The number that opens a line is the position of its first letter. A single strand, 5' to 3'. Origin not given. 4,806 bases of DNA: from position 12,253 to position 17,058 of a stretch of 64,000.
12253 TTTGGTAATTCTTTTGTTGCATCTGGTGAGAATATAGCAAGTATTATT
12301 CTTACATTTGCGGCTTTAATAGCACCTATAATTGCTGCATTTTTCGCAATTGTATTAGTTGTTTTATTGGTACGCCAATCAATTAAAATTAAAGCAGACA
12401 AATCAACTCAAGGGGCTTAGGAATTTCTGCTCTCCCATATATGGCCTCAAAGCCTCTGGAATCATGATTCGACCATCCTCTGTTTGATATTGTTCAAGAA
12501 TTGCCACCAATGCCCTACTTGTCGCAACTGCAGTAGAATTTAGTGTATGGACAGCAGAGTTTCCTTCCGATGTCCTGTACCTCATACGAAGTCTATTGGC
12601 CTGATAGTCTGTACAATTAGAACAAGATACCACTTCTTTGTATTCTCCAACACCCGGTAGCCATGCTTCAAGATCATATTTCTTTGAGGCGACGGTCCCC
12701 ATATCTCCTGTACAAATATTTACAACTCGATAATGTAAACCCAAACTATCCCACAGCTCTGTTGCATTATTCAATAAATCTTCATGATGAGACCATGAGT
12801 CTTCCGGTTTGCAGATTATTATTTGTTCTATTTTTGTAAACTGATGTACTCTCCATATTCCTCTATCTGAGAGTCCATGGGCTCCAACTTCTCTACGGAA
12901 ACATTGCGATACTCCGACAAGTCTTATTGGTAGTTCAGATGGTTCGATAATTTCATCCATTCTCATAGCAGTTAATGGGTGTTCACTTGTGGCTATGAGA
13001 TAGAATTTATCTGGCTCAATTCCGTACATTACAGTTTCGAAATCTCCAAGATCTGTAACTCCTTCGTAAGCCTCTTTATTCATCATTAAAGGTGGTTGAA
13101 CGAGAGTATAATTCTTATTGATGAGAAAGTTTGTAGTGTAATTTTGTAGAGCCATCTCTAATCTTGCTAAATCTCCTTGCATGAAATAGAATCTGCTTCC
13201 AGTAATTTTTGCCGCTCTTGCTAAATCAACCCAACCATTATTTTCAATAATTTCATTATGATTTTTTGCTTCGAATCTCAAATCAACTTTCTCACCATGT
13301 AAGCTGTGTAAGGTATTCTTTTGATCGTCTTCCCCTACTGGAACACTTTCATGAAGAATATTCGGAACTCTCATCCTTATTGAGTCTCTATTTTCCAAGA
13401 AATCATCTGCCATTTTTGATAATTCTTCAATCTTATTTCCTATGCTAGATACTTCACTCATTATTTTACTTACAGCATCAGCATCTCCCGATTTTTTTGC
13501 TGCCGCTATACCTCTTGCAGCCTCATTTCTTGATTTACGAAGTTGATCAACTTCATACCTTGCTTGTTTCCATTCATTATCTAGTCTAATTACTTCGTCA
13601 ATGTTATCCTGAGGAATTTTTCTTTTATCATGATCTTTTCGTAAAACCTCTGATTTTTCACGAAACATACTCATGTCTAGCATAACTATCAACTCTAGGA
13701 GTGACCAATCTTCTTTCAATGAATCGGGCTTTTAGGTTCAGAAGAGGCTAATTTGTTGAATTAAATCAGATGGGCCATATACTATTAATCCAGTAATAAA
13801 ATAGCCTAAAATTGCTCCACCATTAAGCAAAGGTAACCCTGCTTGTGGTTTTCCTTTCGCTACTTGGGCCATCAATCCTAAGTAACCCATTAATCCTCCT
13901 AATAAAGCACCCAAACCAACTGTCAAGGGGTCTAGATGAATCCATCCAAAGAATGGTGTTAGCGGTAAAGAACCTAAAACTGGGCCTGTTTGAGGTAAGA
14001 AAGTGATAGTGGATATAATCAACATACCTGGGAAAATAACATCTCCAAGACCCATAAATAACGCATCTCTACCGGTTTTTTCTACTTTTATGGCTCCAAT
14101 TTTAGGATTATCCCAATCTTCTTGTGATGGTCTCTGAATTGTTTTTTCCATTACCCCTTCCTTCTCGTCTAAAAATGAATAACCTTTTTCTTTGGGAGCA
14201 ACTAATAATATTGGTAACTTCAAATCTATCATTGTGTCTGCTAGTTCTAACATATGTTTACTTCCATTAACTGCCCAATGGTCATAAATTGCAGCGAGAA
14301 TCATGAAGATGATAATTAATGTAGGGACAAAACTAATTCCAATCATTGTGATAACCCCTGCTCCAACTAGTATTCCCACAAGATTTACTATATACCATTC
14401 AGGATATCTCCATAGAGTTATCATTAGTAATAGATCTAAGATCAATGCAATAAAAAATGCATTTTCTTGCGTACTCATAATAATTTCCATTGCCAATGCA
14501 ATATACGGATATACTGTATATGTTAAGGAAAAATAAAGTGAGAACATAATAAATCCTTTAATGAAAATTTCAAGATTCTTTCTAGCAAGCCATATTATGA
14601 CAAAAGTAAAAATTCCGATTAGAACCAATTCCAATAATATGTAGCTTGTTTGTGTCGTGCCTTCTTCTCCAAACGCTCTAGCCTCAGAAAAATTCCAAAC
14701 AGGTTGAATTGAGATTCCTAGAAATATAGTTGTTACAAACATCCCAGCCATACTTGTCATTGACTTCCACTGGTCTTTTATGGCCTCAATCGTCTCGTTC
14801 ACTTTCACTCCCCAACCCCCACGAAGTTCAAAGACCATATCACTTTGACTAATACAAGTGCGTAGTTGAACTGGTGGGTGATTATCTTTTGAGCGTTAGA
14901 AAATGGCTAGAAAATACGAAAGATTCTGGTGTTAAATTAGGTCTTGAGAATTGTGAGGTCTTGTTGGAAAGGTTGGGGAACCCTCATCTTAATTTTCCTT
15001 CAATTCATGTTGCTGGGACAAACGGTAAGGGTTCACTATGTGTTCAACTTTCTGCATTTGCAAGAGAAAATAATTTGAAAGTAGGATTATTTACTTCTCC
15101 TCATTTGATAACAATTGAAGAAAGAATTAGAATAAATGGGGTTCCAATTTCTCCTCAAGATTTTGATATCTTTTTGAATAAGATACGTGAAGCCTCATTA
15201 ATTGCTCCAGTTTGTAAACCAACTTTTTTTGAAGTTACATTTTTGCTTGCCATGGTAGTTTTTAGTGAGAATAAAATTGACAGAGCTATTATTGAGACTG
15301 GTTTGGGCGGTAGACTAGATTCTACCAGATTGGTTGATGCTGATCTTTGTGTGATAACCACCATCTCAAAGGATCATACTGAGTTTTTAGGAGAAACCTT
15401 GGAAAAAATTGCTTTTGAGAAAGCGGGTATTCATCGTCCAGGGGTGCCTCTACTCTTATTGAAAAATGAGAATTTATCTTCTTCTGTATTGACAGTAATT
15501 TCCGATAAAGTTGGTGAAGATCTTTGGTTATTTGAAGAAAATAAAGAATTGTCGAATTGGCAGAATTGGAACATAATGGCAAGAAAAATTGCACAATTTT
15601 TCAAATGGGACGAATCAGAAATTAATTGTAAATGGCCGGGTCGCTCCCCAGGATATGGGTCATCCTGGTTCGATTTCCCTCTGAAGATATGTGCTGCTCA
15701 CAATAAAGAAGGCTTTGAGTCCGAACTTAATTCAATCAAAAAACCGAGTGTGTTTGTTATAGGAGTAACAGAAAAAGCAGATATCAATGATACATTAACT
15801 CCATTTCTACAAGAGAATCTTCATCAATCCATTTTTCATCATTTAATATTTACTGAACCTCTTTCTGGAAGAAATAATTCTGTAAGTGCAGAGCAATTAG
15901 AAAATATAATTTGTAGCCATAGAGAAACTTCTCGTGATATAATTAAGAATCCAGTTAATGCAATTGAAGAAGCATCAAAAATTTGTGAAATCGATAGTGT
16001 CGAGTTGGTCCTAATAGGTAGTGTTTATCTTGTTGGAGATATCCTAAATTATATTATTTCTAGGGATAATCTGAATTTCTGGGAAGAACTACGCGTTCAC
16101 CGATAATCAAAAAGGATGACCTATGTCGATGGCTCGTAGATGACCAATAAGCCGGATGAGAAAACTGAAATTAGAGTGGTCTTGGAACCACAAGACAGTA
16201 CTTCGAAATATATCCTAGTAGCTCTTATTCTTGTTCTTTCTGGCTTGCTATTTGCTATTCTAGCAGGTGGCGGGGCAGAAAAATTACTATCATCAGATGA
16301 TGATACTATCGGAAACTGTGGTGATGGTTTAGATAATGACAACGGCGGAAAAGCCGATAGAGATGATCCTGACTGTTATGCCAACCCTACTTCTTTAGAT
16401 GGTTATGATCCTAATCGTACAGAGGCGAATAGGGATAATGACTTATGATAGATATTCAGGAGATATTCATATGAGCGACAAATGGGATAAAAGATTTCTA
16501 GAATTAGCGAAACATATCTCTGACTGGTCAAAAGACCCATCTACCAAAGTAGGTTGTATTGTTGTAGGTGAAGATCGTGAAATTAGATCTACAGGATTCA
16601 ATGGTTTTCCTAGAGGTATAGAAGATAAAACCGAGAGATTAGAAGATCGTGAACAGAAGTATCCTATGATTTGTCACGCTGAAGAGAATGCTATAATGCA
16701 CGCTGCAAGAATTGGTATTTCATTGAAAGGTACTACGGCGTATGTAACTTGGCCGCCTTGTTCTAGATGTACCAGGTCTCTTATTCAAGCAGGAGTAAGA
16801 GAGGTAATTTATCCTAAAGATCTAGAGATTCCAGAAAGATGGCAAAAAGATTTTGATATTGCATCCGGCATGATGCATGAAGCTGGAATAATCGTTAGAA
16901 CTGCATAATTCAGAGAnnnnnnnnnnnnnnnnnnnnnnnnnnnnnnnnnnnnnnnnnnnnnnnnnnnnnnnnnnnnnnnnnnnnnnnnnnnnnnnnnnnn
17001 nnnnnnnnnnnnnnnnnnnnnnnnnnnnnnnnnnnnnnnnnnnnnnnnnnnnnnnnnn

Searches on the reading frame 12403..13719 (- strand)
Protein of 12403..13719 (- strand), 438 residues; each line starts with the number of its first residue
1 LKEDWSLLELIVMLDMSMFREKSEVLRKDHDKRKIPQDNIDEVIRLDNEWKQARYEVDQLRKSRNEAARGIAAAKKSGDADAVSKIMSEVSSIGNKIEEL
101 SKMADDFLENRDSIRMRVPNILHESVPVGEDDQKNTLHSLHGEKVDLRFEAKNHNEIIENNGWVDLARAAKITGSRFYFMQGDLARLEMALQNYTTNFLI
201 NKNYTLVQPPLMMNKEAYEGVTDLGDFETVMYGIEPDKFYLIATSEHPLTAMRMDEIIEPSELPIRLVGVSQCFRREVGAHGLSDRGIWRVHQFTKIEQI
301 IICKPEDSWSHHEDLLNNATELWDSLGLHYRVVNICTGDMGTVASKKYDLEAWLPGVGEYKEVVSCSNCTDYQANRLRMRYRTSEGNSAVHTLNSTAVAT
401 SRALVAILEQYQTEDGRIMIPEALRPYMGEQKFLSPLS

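Call 48: search_protein_families(library=pfam, proteins=[window:12403-13719:-], max_evalue=0.0001)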
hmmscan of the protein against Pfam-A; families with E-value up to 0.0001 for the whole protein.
window:12403-13719:- (438 aa): 2 families
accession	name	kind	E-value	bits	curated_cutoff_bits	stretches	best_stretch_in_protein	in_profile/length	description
PF00587.30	tRNA-synt_2b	-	5.9e-42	144.2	29.3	1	237-411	9-179/179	tRNA synthetase class II core domain (G, H, P, S and T)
PF02403.27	Seryl_tRNA_N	-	5e-19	69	28.2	1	13-121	1-107/108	Seryl-tRNA synthetase N-terminal domain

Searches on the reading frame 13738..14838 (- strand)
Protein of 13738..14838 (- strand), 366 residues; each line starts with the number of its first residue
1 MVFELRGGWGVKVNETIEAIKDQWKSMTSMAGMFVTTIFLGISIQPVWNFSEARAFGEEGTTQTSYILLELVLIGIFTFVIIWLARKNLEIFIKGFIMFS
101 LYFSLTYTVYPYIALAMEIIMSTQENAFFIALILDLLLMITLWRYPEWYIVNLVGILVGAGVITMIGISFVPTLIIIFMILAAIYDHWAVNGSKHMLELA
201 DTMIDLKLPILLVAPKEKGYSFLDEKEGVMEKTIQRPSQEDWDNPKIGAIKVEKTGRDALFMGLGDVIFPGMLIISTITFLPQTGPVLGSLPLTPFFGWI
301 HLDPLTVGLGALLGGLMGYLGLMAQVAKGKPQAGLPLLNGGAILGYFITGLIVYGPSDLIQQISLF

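Call 48: search_protein_families(library=pfam, proteins=[window:13738-14838:-], max_evalue=0.0001)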
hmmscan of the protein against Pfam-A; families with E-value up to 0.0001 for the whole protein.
window:13738-14838:- (366 aa): 1 family
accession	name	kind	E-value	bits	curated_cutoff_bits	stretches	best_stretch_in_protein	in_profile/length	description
PF06550.16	SPP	-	6.7e-49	167.3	23.9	1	33-351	3-279/283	Signal-peptide peptidase, presenilin aspartyl protease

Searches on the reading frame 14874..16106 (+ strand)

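Call 48: search_protein_families(library=pfam, proteins=[window:14874-16106:+], max_evalue=0.0001)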
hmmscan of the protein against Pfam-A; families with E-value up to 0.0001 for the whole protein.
window:14874-16106:+ (410 aa): 1 family
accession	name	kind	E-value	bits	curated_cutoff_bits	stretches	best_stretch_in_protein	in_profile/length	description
PF08245.18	Mur_ligase_M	-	7.2e-08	33.1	24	1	46-257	1-187/200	Mur ligase middle domain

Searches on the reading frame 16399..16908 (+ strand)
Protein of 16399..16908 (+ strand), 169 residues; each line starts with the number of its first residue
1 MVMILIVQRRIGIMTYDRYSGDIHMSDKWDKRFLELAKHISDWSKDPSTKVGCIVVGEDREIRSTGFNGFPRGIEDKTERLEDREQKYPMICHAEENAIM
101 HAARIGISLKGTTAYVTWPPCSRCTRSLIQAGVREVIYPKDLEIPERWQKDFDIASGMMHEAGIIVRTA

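Call 48: search_protein_families(library=pfam, proteins=[window:16399-16908:+], max_evalue=0.0001)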
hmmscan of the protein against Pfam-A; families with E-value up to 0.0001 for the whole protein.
window:16399-16908:+ (169 aa): 2 families
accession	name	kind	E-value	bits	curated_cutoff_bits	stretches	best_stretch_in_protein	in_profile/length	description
PF00383.29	dCMP_cyt_deam_1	-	5.5e-23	81.2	25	1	28-138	2-100/102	Cytidine and deoxycytidylate deaminase zinc-binding region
PF14437.12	MafB19-deam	-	1.8e-15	57.5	27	1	29-139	3-100/142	MafB19-like deaminase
